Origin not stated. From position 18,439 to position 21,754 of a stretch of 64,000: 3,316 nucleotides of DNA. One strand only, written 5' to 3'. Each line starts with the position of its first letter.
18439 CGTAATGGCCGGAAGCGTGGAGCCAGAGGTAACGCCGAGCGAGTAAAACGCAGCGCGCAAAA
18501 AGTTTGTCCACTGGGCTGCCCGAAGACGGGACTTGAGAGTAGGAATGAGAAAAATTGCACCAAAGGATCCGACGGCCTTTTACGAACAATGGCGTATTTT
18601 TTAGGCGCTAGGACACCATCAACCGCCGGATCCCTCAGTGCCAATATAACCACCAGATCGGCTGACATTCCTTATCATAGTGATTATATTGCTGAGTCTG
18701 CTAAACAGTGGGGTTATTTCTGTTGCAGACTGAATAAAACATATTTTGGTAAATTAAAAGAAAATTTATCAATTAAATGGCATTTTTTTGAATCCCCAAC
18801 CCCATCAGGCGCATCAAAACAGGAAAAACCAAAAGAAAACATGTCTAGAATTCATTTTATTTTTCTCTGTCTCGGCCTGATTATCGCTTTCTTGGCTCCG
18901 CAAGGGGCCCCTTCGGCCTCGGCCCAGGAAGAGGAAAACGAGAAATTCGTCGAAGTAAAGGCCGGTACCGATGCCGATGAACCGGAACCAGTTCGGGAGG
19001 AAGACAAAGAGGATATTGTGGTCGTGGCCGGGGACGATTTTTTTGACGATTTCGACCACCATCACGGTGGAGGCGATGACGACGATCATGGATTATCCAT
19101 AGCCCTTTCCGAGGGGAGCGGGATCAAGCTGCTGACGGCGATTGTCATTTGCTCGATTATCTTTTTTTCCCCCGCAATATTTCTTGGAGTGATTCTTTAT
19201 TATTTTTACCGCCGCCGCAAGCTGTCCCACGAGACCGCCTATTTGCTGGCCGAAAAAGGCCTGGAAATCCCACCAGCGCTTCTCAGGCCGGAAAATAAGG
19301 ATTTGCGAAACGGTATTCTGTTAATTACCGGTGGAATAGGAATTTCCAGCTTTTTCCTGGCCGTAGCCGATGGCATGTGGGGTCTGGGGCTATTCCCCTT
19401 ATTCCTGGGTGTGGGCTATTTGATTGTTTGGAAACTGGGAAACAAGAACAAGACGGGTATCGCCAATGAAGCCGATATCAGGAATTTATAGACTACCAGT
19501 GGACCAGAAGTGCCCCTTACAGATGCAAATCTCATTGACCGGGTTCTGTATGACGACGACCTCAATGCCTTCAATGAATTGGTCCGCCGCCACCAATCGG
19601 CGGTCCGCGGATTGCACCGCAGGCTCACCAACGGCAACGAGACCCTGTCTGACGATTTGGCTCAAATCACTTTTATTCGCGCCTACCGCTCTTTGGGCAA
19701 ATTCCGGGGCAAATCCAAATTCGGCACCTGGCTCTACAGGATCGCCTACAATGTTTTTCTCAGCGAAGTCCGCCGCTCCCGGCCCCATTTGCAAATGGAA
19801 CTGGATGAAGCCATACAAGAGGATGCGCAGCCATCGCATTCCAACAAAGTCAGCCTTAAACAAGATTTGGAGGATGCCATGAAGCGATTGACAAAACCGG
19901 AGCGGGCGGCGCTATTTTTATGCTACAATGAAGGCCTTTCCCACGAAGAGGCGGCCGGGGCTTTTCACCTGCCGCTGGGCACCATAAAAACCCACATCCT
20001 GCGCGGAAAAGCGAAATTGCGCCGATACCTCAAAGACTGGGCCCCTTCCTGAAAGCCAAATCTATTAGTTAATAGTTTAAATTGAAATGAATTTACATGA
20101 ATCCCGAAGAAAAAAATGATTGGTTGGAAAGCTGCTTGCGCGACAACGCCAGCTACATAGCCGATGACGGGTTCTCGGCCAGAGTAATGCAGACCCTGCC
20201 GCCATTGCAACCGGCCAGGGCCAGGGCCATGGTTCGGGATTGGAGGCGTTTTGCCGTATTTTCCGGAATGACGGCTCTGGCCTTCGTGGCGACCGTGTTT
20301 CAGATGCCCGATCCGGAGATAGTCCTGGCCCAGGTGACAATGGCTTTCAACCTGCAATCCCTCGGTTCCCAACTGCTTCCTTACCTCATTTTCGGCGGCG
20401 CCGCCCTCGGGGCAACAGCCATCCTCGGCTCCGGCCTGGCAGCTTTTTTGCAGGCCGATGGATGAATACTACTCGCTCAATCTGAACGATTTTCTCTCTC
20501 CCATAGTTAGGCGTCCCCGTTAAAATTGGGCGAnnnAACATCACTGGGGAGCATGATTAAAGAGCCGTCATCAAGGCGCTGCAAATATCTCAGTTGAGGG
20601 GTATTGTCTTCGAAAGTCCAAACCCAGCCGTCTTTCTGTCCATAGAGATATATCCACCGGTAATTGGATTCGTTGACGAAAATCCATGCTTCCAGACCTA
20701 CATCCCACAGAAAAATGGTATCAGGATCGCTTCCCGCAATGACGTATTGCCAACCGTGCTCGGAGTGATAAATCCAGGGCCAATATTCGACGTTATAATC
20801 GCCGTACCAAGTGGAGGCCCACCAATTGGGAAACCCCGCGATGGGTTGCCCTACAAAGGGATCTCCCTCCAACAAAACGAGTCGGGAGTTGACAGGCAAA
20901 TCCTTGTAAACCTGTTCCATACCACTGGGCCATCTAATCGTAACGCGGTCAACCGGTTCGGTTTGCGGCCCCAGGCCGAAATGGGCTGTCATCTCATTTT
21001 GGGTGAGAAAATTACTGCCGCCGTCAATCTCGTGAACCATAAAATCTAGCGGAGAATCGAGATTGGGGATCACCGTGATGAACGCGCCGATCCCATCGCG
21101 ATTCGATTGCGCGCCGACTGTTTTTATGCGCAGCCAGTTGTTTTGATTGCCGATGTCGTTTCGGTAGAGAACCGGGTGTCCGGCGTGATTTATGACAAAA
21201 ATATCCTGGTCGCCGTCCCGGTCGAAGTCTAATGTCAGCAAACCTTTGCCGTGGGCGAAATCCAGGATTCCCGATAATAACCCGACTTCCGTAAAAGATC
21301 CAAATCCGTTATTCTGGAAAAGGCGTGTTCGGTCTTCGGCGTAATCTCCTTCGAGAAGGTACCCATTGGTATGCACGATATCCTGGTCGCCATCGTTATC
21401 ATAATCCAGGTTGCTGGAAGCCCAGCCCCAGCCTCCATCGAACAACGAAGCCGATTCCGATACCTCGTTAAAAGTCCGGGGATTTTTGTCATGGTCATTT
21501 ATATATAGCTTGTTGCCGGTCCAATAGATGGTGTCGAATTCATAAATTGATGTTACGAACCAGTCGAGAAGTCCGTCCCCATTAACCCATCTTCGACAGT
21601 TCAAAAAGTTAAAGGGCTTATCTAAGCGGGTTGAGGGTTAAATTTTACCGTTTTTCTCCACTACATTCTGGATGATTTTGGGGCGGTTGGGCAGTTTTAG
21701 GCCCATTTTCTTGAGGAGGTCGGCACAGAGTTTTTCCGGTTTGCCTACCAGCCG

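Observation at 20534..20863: Trp-rich C-terminal module shared by two unrelated secreted proteins: candidate sorting/anchoring domain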

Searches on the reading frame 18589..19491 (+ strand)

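Call 60: search_protein_families(library=pfam, max_evalue=0.001, proteins=[window:18589-19491:+])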
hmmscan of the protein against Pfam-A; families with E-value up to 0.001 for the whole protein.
window:18589-19491:+ (300 aa): 1 family
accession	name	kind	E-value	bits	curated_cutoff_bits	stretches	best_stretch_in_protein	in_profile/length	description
PF19762.4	DUF6249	-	4.5e-20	72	33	1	185-283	1-102/104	Domain of unknown function (DUF6249)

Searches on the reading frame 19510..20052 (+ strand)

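Call 60: search_protein_families(library=pfam, max_evalue=0.001, proteins=[window:19510-20052:+])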
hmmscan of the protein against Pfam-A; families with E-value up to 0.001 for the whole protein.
window:19510-20052:+ (180 aa): 3 families
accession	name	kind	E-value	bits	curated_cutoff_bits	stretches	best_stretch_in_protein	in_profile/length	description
PF04542.20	Sigma70_r2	-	3.1e-17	62.6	24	1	24-91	1-69/71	Sigma-70 region 2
PF08281.18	Sigma70_r4_2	-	3.3e-13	49.5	25.7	1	118-170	2-54/54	Sigma-70, region 4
PF04545.22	Sigma70_r4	-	1.3e-07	31.5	24.1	1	123-171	1-49/50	Sigma-70, region 4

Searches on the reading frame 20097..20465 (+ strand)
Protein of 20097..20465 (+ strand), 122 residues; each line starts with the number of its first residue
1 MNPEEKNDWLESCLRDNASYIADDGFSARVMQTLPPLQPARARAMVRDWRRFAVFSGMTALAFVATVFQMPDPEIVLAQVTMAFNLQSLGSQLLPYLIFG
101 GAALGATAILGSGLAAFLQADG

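Call 60: search_protein_families(library=pfam, max_evalue=0.001, proteins=[window:20097-20465:+])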
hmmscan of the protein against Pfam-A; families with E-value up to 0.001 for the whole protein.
window:20097-20465:+ (122 aa): 1 family
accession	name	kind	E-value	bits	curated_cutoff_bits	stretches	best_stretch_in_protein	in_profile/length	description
PF16479.10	DUF5056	-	5.1e-06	27.1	28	1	10-49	5-40/93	Domain of unknown function (DUF5056)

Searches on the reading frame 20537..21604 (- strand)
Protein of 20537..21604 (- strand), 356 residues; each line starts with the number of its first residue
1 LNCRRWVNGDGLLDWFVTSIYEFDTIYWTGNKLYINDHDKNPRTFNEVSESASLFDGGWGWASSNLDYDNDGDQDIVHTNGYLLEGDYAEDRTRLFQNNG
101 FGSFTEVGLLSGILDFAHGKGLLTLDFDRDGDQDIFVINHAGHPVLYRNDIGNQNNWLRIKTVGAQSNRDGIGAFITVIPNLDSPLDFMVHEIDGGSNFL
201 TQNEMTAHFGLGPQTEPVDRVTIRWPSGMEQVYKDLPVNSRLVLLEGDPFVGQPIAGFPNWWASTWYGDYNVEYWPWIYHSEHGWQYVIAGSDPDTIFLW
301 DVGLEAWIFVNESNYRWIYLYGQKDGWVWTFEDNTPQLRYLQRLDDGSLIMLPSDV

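Call 9: search_protein_families(library=pfam, max_evalue=1, proteins=[window:20537-21604:-])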
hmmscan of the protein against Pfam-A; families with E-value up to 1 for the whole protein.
seq(356 aa): 3 families
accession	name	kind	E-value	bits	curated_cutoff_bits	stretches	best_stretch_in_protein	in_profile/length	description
PF07593.17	UnbV_ASPIC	-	5.6e-16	58.6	23.4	1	171-242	1-67/68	ASPIC and UnbV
PF13517.12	FG-GAP_3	-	4.8e-12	46.7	26.9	3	67-137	1-61/61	FG-GAP-like repeat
PF01839.29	FG-GAP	-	2.9e-06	27.5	22.1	2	59-77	1-19/37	FG-GAP repeat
